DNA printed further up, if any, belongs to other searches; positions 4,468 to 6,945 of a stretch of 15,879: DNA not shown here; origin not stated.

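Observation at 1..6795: Paralog-rich archaeal type IV pilus-like operon: platform protein followed by seven tandem pilin-like genes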

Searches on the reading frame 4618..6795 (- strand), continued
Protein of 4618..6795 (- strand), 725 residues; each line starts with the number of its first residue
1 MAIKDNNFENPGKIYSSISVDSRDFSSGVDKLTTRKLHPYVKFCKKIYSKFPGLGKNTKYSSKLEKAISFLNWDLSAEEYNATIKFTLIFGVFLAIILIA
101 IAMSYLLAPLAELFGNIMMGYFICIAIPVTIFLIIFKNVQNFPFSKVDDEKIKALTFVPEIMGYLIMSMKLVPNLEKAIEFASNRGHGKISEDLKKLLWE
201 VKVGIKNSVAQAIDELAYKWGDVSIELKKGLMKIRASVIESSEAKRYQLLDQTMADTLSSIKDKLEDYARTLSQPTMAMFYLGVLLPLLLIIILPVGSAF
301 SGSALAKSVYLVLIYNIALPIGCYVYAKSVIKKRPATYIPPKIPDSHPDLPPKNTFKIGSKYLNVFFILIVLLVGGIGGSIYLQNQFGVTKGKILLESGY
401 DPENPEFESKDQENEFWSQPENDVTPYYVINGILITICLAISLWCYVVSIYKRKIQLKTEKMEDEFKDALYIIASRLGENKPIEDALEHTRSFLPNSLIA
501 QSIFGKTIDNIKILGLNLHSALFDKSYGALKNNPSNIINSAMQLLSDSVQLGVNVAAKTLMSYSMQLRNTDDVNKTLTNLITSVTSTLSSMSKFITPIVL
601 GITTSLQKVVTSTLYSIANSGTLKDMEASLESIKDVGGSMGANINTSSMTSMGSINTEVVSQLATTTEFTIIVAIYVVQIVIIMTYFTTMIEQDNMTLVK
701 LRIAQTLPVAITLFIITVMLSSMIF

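Call 32: search_protein_families(library=pfam, max_evalue=0.1, proteins=[L004:7706-9994:+, L004:17217-18008:-, L004:18142-19059:-, L004:19107-19640:+, L003:17170-18372:-, L003:16340-17173:-, L018:16666-17319:-, L018:17435-17935:+, L004:6565-7479:-, L003:6520-7530:+])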
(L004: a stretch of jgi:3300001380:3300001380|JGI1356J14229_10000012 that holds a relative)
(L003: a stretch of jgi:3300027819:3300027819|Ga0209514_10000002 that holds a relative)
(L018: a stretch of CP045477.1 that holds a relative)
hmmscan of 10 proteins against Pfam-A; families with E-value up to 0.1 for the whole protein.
L004:7706-9994:+ (762 aa): 16 families
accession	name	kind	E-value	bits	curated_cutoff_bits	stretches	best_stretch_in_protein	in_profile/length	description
PF00437.27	T2SSE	-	1.8e-17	63.5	24.9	1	403-607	91-275/370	Type II/IV secretion system protein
PF00005.33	ABC_tran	-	9.6e-05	23.4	25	1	451-523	4-79/137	ABC transporter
PF13401.12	AAA_22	-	0.002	18.9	27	1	457-549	4-93/130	AAA domain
PF13191.12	AAA_16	-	0.0024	18.8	32.6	1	460-497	26-63/167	AAA ATPase domain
PF13555.12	AAA_29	-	0.0024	18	27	1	455-479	19-43/61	P-loop containing region of AAA domain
PF24389.1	ORC-CDC6-like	-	0.0071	15.6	27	1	458-481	32-55/571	ORC-CDC6-like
PF05729.18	NACHT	-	0.0092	16.3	26.7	1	460-485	2-27/167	NACHT domain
PF12775.13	AAA_7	-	0.01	15.8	25.8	1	450-486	25-61/181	P-loop containing dynein motor region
PF20720.3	nSTAND3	-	0.012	15.7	27.2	1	456-485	15-44/155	Novel STAND NTPase 3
PF13173.12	AAA_14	-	0.025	15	27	0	460-484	4-28/129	AAA domain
PF01580.24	FtsK_SpoIIIE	-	0.038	13.9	24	1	456-480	36-61/221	FtsK/SpoIIIE family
PF02492.25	cobW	-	0.042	13.9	20.7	1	460-484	2-26/180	CobW/HypB/UreG, nucleotide-binding domain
PF06414.18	Zeta_toxin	-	0.042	13.7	22.3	1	459-495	17-54/199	Zeta toxin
PF13481.12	AAA_25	-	0.044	13.8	27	0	451-482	26-57/195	AAA domain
PF05673.19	DUF815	-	0.054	13.1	23.8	1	459-486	53-81/249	Protein of unknown function (DUF815)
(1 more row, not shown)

L004:17217-18008:- (263 aa): 1 family
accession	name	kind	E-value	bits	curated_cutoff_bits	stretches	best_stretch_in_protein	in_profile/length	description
PF08863.15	YolD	-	0.0089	16.5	27.5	0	29-62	21-54/94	YolD-like protein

L004:18142-19059:- (305 aa): 1 family
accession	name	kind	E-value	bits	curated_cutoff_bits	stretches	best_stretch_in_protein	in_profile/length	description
PF08920.15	SF3b1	-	0.0025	18.7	25.1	1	148-205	9-70/130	Splicing factor 3B subunit 1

L004:19107-19640:+ (177 aa): 0 families

L003:17170-18372:- (400 aa): 2 families
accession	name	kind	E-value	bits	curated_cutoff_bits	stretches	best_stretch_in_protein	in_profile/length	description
PF07155.17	ECF-ribofla_trS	-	0.037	14.4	26.7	1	44-90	47-94/172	ECF-type riboflavin transporter, S component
PF06703.16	SPC25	-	0.089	13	24.3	1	58-159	38-129/159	Microsomal signal peptidase 25 kDa subunit (SPC25)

L003:16340-17173:- (277 aa): 14 families
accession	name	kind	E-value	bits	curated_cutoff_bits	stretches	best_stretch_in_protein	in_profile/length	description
PF23547.1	Zn_ribbon_FGT1_1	-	0.00011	22.1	27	1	248-270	5-27/35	FORGETTER1 first zinc ribbon domain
PF13248.11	Zn_ribbon_3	-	0.00021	21.1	27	1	225-245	3-24/26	zinc-ribbon domain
PF13920.12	zf-C3HC4_3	-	0.00063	19.9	27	1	224-274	2-47/49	Zinc finger, C3HC4 type (RING finger)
PF00628.35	PHD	-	0.0075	16.7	24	1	227-269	1-47/47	PHD-finger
PF14446.12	Prok-RING_1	-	0.015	15.6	29.1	1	224-255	4-38/54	Prokaryotic RING finger family 1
PF13831.12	PHD_2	-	0.023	14.6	28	1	234-269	1-35/36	PHD-finger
PF12773.13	DZR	-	0.028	15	27.3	0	227-275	1-36/45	Double zinc ribbon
PF09297.16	Zn_ribbon_NUD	-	0.032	14.4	24.8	1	246-273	4-31/32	NADH pyrophosphatase zinc ribbon domain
PF15227.12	zf-C3HC4_4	-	0.04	14.5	30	0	227-269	1-42/42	zinc finger of C3HC4-type, RING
PF07754.17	HVO_2753_ZBP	-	0.043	14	33.2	1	239-269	18-45/46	Small zinc finger protein HVO_2753-like, Zn-binding pocket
PF01363.27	FYVE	-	0.045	14.3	27.8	0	222-274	6-66/67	FYVE zinc finger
PF07191.17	Zn_ribbon_6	-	0.05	14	25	0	222-245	14-37/67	Double zinc ribbon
PF24460.1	DUF7575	-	0.058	13.2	28.5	0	223-247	2-27/28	Domain of unknown function (DUF7575)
PF13408.12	Zn_ribbon_recom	-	0.086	13.7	25.3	0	237-271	5-34/58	Recombinase zinc beta ribbon domain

L018:16666-17319:- (217 aa): 2 families
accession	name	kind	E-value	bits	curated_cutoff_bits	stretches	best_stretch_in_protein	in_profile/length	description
PF14242.11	DUF4342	-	0.049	14.1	25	0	35-72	2-39/81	Domain of unknown function (DUF4342)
PF11563.14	Protoglobin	-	0.065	13.7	25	0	69-107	15-53/158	Protoglobin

L018:17435-17935:+ (166 aa): 0 families

L004:6565-7479:- (304 aa): 2 families
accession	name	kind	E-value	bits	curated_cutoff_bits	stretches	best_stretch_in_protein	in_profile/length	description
PF10110.14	GPDPase_memb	-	0.0032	16.7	29.6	1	182-298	165-283/321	Membrane domain of glycerophosphoryl diester phosphodiesterase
PF17260.7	DUF5326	-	0.047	14.4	27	1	171-213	21-63/70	Family of unknown function (DUF5326)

L003:6520-7530:+ (336 aa): 1 family
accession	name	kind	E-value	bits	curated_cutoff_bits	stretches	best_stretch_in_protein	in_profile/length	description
PF10110.14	GPDPase_memb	-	0.023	13.8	29.6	1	7-301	3-291/321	Membrane domain of glycerophosphoryl diester phosphodiesterase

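Call 40: search_protein_families(library=pfam, alignment_id=A2, max_evalue=0.1)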
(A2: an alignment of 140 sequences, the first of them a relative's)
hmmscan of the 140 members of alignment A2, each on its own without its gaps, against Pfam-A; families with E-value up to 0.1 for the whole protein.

A. member 1, L042:5952-6140:+ (63 aa): 0 families

B. families by the number of members that match (of 140 scanned): 56 families (the first 25 are shown)
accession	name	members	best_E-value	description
PF01594.21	AI-2E_transport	3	0.0019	AI-2E family transporter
PF05399.16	EVI2A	3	0.031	Ectropic viral integration site 2A protein (EVI2A)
PF02950.22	Conotoxin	3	0.053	Conotoxin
PF23489.1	V-ATPase_su_f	2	0.015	V-type proton ATPase subunit f-like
PF12555.13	SteA-like_C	2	0.046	SteA-like C-terminal domain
PF10858.15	DUF2659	2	0.052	Protein of unknown function (DUF2659)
PF11807.13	UstYa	2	0.056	Mycotoxin biosynthesis protein UstYa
PF06341.16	DUF1056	2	0.069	Protein of unknown function (DUF1056)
PF25667.1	ASFV_P17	2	0.073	African swine fever virus minor capsid protein p17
PF14221.11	DUF4330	1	0.0005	Domain of unknown function (DUF4330)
PF19330.4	DNER_C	1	0.00081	Delta and Notch-like EGF-related receptor C-terminus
PF23861.1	Ribophorin_II_2nd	1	0.0011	Ribophorin II second domain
PF07403.16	DUF1505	1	0.0026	Protein of unknown function (DUF1505)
PF17442.7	U62_UL91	1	0.0043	Functional domain of U62 and UL91 proteins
PF06092.17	DUF943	1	0.0066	Enterobacterial putative membrane protein (DUF943)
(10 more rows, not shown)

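Call 55: predict_structure(alignment_id=A1)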
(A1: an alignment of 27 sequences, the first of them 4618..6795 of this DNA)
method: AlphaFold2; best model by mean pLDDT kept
length: 725 residues; sequences in the alignment: 27
mean_pLDDT: 77.9   pTM: 0.72
mean pLDDT of the five models: 77.9, 77.7, 73.9, 73.6, 73.0
residues with pLDDT >= 90: 21; 70-90: 584; 50-70: 74; < 50: 46
segments of 3 or more residues with pLDDT < 50: 1-8, 18-32, 634-653
pLDDT, mean of each block of 10 residues (from residue 1): 41 48 39 65 87 81 83 84 89 89 83 73 85 87 84 79 82 82 79 85 82 87 85 87 85 84 79 79 83 75 69 85 85 71 77 79 86 88 80 74 68 66 76 88 87 85 84 84 85 82 84 84 84 79 79 75 76 76 80 85 81 72 54 44 37 57 75 89 89 83 89 89 78
secondary structure, 60 per line:
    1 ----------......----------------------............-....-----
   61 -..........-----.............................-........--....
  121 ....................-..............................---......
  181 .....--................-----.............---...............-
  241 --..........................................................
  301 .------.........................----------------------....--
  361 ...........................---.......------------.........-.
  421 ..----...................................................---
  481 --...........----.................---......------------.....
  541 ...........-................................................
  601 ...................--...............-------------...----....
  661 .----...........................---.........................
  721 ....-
elements in order (helices of 4 or more, strands of 3 or more residues): H11-16 H39-50 H52-55 H62-71 H77-105 H107-114 H117-140 H142-171 H175-185 H188-203 H209-221 H225-239 H243-301 H308-332 E355-358 E361-364 H365-387 H391-397 H410-418 H427-477 H483-493 H498-514 H518-523 H536-551 H553-619 H622-636 H657-661 H666-692 H696-724

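Call 58: fold_search(model_id=the predicted structure, library=pdb)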
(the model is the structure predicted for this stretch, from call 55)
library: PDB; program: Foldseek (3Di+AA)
matches with E <= 10: 71; with E <= 0.001: 0
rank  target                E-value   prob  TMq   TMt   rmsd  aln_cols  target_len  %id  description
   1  3jc8_Ca               6.3e-01  0.63  0.15  0.28  16.7       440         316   10  Architectural model of the type IVa pilus machine in a piliated state (released 2016-03-16)
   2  9j3m_A                1.6e+00  0.08  0.11  0.15  31.5       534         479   11  ADP/Pi bound Arabidopsis ATP/ADP translocator AtNTT1 (released 2025-03-19)
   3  4c0e_C                1.6e+00  0.03  0.07  0.09  30.7       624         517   12  Structure of the NOT1 superfamily homology domain from Chaetomium thermophilum (released 2013-10-09)
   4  4c0e_D                1.7e+00  0.03  0.07  0.09  31.3       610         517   11  Structure of the NOT1 superfamily homology domain from Chaetomium thermophilum (released 2013-10-09)
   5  7xq2                  2.0e+00  0.07  0.09  0.14  33.3       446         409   10  Structure of hSLC19A1+2'3'-cGAMP (released 2022-10-05)
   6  3kbu_B                2.4e+00  0.08  0.07  0.14  25.7       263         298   12  Crystal structure of the ankyrin binding domain of human erythroid beta spectrin (repeats 13-15) in complex with the s (released 2010-02-02)
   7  9d7u                  2.8e+00  0.06  0.11  0.10  29.6       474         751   13  The low pH structure (released 2025-06-25)
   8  8qag_A                2.9e+00  0.08  0.10  0.19  24.6       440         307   12  X-ray crystal structure of a de novo designed single-chain parallel coiled-coil alpha-helical barrel with 6 inner heli (released 2024-07-03)
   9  9lm8                  3.2e+00  0.03  0.06  0.10  30.8       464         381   11  Crystal structure of bvFP-Pfr21 (released 2026-01-28)
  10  8zbt                  3.2e+00  0.03  0.11  0.08  38.7       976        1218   10  Cryo-EM structure of nanodisc-reconstituted human MRP4 withE1202Q mutation (in complex with 5-Fluorouracil) (released 2025-04-09)
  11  8ru4_B                3.7e+00  0.02  0.06  0.08  35.2       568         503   12  Crystal structure of Human Catenin Beta-1 in complex with stitched peptide inhibitor (released 2024-09-04)
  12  9dvm_B                3.9e+00  0.02  0.08  0.09  32.1       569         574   11  Structure of the phosphate exporter XPR1/SLC53A1, InsP8-bound, intracellular gate open/intracellular gate closed state (released 2025-04-02)
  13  9nmr_A                4.0e+00  0.02  0.08  0.03  38.6       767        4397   10  Structure of mouse RyR1 (including auxiliary transmembrane helix TMx; EGTA-only dataset) (released 2025-10-08)
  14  9dvp_A                4.2e+00  0.02  0.08  0.10  32.0       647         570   12  Structure of the phosphate exporter XPR1/SLC53A1, Pi and InsP8-bound, intracellular gate closed state (released 2025-04-02)
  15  2gl7_D                4.2e+00  0.01  0.06  0.08  36.5       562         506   12  Crystal Structure of a beta-catenin/BCL9/Tcf4 complex (released 2006-10-31)
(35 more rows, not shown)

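Call 59: search_protein_families(library=pfam, max_evalue=1, proteins=[P0060, P0114, P0080, P0106, P0113, P0117, P0120, P0055, P0075, P0078])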
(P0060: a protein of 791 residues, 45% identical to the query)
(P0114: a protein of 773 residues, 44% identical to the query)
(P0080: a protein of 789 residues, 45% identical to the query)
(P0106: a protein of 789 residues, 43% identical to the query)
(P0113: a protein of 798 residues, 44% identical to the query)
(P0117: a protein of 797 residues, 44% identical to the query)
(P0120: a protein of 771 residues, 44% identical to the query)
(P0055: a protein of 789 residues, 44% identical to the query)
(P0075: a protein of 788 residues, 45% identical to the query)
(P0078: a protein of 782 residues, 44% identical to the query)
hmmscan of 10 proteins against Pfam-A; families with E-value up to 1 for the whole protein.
P0060 (791 aa): 1 family
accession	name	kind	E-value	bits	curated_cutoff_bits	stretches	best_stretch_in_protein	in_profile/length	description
PF00482.28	T2SSF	-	4.8e-06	27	25.2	1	179-301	13-125/125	Type II secretion system (T2SS), protein F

P0114 (773 aa): 3 families
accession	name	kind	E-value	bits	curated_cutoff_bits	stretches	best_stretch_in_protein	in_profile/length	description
PF00482.28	T2SSF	-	1.5e-05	25.4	25.2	1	183-314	4-125/125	Type II secretion system (T2SS), protein F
PF19596.4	DUF6101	-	0.029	14.5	27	1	201-256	73-128/184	Family of unknown function (DUF6101)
PF12383.13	SARS_3b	-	0.049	14.2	25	1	611-656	34-77/153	Severe acute respiratory syndrome coronavirus 3b protein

P0080 (789 aa): 2 families
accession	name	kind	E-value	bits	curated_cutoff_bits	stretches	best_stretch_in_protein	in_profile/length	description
PF00482.28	T2SSF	-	1.5e-05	25.4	25.2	1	194-322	7-125/125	Type II secretion system (T2SS), protein F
PF12644.12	DUF3782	-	0.22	12.1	24.4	1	234-259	25-50/78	Protein of unknown function (DUF3782)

P0106 (789 aa): 3 families
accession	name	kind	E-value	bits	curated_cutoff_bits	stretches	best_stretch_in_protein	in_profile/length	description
PF00482.28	T2SSF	-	3.9e-06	27.3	25.2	1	178-309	4-125/125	Type II secretion system (T2SS), protein F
PF12644.12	DUF3782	-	0.09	13.4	24.4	0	220-265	24-69/78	Protein of unknown function (DUF3782)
PF12129.13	PHTF1-2_N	-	0.82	9.8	25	0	725-774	95-145/156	Homeodomain containing protein PHTF1/2, N-terminal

P0113 (798 aa): 5 families
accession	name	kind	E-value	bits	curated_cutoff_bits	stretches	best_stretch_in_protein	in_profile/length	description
PF00482.28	T2SSF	-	9.3e-06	26.1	25.2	1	204-325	14-125/125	Type II secretion system (T2SS), protein F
PF09548.15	Spore_III_AB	-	0.023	15.2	32.5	0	494-553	2-57/170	Stage III sporulation protein AB (spore_III_AB)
PF19103.5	DUF5790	-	0.075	14.1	26.8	0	230-297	46-110/126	Family of unknown function (DUF5790)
PF12644.12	DUF3782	-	0.11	13.1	24.4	1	237-262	25-50/78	Protein of unknown function (DUF3782)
PF05398.16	PufQ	-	0.81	10.3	22.1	0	762-790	23-51/74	PufQ cytochrome subunit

P0117 (797 aa): 4 families
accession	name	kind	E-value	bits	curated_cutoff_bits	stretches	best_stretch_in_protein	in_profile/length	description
PF00482.28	T2SSF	-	9.3e-06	26.1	25.2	1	204-325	14-125/125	Type II secretion system (T2SS), protein F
PF05398.16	PufQ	-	0.024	15.2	22.1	0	761-789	23-51/74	PufQ cytochrome subunit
PF09548.15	Spore_III_AB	-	0.036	14.5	32.5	0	494-553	2-57/170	Stage III sporulation protein AB (spore_III_AB)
PF12644.12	DUF3782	-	0.064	13.9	24.4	1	237-262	25-50/78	Protein of unknown function (DUF3782)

P0120 (771 aa): 6 families
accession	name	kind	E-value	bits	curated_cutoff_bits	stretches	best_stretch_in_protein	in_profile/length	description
PF00482.28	T2SSF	-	2.3e-05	24.8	25.2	1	183-314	4-125/125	Type II secretion system (T2SS), protein F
PF25284.1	DUF7874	-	0.015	15.8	30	1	79-128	47-96/136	Family of unknown function (DUF7874)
PF19596.4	DUF6101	-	0.036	14.1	27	1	201-256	73-128/184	Family of unknown function (DUF6101)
PF12383.13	SARS_3b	-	0.051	14.2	25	1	610-655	34-77/153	Severe acute respiratory syndrome coronavirus 3b protein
PF12644.12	DUF3782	-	0.1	13.2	24.4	0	228-271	27-70/78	Protein of unknown function (DUF3782)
PF00487.30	FA_desaturase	-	0.13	12.4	29.7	0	56-162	86-186/253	Fatty acid desaturase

P0055 (789 aa): 4 families
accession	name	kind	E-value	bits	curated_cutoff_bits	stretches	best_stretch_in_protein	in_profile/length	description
PF00482.28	T2SSF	-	3.7e-06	27.4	25.2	1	175-305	5-125/125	Type II secretion system (T2SS), protein F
PF23401.1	HTH_Card1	-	0.0072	16.9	27.8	1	493-523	26-56/87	Card1 hinge domain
PF12644.12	DUF3782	-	0.068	13.8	24.4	1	217-262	25-70/78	Protein of unknown function (DUF3782)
PF12129.13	PHTF1-2_N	-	0.4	10.8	25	1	723-784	92-151/156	Homeodomain containing protein PHTF1/2, N-terminal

P0075 (788 aa): 2 families
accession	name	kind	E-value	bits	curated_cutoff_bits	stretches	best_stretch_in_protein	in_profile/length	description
PF00482.28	T2SSF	-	2.8e-05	24.5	25.2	1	176-307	4-125/125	Type II secretion system (T2SS), protein F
PF12644.12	DUF3782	-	0.079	13.6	24.4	1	219-264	25-70/78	Protein of unknown function (DUF3782)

P0078 (782 aa): 3 families
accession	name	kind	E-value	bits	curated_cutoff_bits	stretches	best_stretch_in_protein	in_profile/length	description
PF00482.28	T2SSF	-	8.7e-06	26.2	25.2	1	176-306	5-125/125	Type II secretion system (T2SS), protein F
PF12644.12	DUF3782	-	0.0071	16.9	24.4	1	217-263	24-70/78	Protein of unknown function (DUF3782)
PF23401.1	HTH_Card1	-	0.038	14.6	27.8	1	492-523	25-56/87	Card1 hinge domain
